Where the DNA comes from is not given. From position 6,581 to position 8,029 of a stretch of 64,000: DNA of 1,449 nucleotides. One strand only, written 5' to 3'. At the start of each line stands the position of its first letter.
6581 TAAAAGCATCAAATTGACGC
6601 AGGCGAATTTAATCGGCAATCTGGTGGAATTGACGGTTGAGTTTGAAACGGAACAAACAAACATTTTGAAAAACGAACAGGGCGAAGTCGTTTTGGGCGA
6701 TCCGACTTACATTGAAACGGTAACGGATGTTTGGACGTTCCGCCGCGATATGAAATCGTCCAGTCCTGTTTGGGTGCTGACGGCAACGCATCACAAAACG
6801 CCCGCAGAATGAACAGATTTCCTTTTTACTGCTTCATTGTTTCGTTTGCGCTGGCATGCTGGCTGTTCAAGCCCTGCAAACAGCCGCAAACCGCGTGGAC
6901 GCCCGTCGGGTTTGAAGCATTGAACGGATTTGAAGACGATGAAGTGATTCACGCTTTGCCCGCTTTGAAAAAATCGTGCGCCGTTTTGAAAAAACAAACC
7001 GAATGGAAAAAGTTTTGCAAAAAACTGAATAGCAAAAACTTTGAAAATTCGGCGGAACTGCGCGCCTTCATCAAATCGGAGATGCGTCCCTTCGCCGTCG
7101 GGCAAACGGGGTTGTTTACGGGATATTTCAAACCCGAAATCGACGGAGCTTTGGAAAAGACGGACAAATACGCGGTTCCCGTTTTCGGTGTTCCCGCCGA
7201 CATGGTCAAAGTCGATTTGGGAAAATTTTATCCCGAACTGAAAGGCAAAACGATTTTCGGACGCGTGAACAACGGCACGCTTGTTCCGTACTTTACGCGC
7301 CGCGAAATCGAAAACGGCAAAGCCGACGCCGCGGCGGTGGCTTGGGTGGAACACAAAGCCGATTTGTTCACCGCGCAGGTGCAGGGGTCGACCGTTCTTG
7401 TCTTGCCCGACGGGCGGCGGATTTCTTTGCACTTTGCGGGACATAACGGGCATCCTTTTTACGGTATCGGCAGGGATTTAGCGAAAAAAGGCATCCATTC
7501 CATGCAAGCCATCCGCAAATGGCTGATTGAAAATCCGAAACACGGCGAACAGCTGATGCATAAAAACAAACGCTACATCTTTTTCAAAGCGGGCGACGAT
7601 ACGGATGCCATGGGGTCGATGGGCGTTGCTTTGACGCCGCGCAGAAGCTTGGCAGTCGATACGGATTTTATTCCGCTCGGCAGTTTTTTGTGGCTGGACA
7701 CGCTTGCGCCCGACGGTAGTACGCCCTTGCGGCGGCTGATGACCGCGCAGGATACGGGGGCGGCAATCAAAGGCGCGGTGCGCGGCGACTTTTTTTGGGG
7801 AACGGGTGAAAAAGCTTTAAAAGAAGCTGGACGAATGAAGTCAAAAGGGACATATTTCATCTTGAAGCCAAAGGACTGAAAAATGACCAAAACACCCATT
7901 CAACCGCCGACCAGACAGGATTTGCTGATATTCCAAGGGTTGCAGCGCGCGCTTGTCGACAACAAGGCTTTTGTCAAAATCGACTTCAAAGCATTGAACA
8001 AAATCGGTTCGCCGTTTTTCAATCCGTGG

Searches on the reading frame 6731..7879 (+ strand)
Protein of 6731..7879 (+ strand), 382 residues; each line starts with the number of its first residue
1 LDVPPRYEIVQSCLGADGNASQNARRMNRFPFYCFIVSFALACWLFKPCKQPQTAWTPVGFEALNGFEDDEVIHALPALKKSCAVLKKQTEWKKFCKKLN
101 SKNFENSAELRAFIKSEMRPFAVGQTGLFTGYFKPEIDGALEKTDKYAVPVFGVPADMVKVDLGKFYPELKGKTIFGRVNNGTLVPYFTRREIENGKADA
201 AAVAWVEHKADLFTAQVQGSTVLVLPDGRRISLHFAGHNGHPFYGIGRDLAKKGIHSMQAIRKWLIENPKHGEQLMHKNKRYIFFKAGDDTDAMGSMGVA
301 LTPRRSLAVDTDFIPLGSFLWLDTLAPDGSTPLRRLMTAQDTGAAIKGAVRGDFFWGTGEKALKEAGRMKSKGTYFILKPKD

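Call 88: search_protein_families(library=pfam, proteins=[window:6731-7879:+], max_evalue=0.001)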
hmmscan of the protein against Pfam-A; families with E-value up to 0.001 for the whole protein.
window:6731-7879:+ (382 aa): 2 families
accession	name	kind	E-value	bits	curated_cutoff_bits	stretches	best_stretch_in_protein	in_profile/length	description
PF03562.22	MltA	-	7.3e-48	163.1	24.3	1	128-286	1-163/163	MltA specific insert domain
PF06725.17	3D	-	5.9e-21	74.9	23.8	1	305-379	1-72/72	3D domain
